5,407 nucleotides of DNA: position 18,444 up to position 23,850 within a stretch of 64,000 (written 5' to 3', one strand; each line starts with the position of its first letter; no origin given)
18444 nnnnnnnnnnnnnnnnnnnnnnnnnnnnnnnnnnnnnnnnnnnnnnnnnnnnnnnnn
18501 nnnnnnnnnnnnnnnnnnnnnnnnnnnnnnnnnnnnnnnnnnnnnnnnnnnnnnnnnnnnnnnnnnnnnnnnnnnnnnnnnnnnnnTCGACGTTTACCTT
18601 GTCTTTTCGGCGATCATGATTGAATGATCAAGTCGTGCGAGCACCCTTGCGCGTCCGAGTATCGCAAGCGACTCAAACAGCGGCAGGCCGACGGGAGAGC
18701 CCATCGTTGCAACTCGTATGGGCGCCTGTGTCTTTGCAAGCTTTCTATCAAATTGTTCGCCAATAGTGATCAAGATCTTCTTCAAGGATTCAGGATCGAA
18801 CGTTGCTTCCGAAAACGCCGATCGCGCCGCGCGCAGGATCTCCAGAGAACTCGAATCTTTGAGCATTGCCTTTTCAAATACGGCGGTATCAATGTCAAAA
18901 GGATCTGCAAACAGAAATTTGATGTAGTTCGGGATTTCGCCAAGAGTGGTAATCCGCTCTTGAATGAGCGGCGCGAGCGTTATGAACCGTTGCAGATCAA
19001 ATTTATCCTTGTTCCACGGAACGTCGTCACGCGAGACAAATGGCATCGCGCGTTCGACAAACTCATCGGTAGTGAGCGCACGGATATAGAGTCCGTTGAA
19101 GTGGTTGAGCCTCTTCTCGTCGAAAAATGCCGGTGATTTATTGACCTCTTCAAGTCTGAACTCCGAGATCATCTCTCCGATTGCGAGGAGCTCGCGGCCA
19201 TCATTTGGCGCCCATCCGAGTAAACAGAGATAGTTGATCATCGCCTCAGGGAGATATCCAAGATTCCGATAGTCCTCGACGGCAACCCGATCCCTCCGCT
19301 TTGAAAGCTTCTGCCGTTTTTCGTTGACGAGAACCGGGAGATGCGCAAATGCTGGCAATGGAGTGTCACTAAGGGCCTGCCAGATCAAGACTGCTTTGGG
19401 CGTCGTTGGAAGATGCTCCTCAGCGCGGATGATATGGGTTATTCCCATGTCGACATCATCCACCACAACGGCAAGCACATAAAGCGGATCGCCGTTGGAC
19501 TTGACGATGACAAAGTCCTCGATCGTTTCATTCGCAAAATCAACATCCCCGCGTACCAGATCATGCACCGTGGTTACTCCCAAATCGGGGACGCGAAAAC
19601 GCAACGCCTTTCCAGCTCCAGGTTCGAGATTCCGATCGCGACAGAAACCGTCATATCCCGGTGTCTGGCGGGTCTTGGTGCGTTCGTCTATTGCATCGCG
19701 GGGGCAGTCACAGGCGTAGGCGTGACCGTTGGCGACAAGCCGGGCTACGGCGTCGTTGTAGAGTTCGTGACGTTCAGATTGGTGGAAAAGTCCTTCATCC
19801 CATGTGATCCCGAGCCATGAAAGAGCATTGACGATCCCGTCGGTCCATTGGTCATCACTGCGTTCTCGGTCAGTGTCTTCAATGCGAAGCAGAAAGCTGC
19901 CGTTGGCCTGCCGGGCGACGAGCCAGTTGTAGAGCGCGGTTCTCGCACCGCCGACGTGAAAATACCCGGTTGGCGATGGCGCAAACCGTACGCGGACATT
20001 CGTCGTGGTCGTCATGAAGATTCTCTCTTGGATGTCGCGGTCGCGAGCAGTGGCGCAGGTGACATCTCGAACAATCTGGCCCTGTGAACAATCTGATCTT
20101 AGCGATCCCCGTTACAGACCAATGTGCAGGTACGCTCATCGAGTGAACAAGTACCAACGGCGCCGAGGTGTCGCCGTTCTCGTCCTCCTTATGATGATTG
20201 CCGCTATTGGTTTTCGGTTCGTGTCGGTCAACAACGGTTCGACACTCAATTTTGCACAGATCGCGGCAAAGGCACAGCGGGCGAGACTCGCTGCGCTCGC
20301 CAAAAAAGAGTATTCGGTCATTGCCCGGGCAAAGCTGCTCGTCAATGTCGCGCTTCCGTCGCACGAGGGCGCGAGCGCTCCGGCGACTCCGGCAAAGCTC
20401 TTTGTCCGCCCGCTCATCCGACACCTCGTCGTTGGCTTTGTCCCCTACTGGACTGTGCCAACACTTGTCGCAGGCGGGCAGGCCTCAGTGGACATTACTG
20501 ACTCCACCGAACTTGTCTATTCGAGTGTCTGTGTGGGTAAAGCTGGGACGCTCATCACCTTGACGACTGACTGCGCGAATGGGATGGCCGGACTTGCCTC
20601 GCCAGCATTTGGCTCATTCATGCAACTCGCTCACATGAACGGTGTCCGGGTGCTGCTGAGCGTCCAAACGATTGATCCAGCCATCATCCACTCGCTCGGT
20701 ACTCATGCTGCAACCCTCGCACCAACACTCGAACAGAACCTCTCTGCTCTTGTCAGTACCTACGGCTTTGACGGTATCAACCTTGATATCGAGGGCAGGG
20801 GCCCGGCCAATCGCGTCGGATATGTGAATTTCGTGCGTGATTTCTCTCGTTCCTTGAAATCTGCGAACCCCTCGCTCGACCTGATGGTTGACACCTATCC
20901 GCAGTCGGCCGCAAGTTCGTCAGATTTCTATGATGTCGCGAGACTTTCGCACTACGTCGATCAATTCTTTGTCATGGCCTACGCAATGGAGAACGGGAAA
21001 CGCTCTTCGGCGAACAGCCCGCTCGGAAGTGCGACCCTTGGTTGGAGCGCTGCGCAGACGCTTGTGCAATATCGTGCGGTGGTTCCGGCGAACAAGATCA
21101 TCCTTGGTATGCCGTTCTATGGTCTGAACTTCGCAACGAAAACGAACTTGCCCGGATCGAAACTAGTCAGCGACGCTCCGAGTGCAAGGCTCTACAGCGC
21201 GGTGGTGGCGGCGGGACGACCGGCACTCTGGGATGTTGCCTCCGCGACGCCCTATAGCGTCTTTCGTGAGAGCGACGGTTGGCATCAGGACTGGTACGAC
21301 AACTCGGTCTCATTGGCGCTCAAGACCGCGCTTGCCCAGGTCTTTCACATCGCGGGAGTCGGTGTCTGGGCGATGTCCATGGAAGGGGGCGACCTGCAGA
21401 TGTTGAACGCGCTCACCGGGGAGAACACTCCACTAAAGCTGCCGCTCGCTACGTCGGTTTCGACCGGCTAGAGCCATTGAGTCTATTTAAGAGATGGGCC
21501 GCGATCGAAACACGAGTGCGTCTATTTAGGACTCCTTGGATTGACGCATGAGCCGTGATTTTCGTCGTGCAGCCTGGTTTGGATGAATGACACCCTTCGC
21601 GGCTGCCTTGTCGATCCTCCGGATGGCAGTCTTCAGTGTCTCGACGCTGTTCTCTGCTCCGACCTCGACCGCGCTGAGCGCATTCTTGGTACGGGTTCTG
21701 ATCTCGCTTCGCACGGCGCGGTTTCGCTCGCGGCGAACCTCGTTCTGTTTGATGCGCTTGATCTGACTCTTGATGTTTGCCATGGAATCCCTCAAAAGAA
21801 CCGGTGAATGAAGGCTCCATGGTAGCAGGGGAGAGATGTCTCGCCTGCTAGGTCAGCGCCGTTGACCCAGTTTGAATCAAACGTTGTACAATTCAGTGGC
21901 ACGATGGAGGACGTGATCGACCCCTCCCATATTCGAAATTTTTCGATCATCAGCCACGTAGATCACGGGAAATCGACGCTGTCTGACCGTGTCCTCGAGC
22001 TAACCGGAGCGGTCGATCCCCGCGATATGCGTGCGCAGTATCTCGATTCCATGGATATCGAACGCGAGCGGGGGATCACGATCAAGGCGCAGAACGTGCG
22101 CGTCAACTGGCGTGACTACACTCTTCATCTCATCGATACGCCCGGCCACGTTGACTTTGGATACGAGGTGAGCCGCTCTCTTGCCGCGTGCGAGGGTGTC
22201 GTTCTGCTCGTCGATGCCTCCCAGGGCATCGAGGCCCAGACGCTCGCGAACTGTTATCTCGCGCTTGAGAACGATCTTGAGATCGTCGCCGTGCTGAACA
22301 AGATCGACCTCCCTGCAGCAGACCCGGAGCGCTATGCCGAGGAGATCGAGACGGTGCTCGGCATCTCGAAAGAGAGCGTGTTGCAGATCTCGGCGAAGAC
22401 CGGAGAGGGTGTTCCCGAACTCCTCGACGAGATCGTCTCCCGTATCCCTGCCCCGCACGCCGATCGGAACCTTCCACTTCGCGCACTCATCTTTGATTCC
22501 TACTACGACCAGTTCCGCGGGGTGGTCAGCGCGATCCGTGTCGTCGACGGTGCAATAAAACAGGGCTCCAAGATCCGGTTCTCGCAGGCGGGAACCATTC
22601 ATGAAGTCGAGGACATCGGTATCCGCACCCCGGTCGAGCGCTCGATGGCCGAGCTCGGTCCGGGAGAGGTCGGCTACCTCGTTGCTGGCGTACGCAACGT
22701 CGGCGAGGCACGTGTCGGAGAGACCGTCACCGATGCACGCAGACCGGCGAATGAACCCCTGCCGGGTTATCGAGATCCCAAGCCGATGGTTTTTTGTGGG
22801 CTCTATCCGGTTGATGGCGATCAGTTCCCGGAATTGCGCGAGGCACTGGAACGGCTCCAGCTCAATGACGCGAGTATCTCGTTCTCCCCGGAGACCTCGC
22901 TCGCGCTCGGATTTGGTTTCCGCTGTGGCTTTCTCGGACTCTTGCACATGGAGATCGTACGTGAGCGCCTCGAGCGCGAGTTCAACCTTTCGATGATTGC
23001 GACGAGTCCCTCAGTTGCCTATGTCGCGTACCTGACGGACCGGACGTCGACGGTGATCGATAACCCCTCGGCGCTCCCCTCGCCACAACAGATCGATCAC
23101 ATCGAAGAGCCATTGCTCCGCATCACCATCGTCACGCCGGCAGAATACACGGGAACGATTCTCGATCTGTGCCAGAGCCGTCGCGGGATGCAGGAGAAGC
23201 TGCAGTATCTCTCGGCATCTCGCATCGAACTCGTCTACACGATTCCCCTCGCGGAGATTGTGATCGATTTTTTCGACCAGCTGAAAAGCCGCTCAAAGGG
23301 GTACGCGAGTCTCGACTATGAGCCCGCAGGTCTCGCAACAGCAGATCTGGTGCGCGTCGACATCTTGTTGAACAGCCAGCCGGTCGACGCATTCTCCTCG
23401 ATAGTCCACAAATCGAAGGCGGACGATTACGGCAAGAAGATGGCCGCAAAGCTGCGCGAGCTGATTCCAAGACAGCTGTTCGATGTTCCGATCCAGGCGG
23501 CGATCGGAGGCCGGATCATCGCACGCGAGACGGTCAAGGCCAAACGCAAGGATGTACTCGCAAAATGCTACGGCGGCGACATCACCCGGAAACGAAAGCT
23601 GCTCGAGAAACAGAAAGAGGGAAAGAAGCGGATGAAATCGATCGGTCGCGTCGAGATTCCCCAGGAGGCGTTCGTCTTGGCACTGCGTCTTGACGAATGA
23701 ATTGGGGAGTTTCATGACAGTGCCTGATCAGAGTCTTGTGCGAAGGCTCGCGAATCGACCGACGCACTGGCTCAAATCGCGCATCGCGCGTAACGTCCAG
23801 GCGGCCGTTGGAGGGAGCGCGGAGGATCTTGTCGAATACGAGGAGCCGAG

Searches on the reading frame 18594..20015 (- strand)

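Call 88: search_protein_families(library=pfam, proteins=[window:18594-20015:-], max_evalue=0.0001)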
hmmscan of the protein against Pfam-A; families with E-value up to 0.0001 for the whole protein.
window:18594-20015:- (473 aa): 2 families
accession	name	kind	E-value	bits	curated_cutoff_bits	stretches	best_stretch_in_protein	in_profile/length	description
PF00749.27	tRNA-synt_1c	-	1e-87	294.4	23.4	1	6-304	1-313/314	tRNA synthetases class I (E and Q), catalytic domain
PF19269.4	Anticodon_2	-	6.3e-28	98.4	23.6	1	318-466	1-141/141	Anticodon binding domain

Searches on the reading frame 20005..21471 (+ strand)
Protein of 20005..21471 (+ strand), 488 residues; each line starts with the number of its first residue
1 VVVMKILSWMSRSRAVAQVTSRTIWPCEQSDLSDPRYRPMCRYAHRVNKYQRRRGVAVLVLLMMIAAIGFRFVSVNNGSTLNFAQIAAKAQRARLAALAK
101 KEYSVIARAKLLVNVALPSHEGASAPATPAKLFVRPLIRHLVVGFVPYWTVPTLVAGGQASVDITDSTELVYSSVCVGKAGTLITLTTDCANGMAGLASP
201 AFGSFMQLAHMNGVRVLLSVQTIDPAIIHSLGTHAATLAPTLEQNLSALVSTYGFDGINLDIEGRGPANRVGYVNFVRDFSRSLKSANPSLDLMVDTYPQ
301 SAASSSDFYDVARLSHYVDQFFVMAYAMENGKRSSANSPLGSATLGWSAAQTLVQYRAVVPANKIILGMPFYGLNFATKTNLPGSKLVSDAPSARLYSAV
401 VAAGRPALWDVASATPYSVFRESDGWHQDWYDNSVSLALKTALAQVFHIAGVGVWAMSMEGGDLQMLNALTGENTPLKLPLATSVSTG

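Call 88: search_protein_families(library=pfam, proteins=[window:20005-21471:+], max_evalue=0.0001)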
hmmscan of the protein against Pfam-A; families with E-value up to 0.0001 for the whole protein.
window:20005-21471:+ (488 aa): 1 family
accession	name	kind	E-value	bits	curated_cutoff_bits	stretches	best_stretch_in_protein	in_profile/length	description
PF00704.34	Glyco_hydro_18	-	2.1e-27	97.1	29.6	1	162-459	18-316/317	Glycosyl hydrolases family 18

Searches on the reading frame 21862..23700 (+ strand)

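Call 88: search_protein_families(library=pfam, proteins=[window:21862-23700:+], max_evalue=0.0001)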
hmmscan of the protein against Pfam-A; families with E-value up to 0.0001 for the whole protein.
window:21862-23700:+ (612 aa): 6 families
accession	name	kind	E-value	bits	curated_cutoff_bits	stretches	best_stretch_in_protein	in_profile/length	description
PF00009.33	GTP_EFTU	-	1.9e-56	191.1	26.5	1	23-196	2-187/188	Elongation factor Tu GTP binding domain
PF06421.17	LepA_C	-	3.9e-49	165.7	29.7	1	503-608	1-106/107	GTP-binding protein LepA C-terminus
PF00679.30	EFG_C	-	2.9e-19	69.3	27.9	1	414-499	2-86/89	Elongation factor G C-terminus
PF01926.29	MMR_HSR1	-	2.2e-06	28.2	21.9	1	35-147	10-113/113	50S ribosome-binding GTPase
PF03144.31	GTP_EFTU_D2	-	2.6e-05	25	30.3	1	220-290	1-73/73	Elongation factor Tu domain 2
PF14492.12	EFG_III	-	7.6e-05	23.1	27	0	306-379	2-72/75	Elongation Factor G, domain III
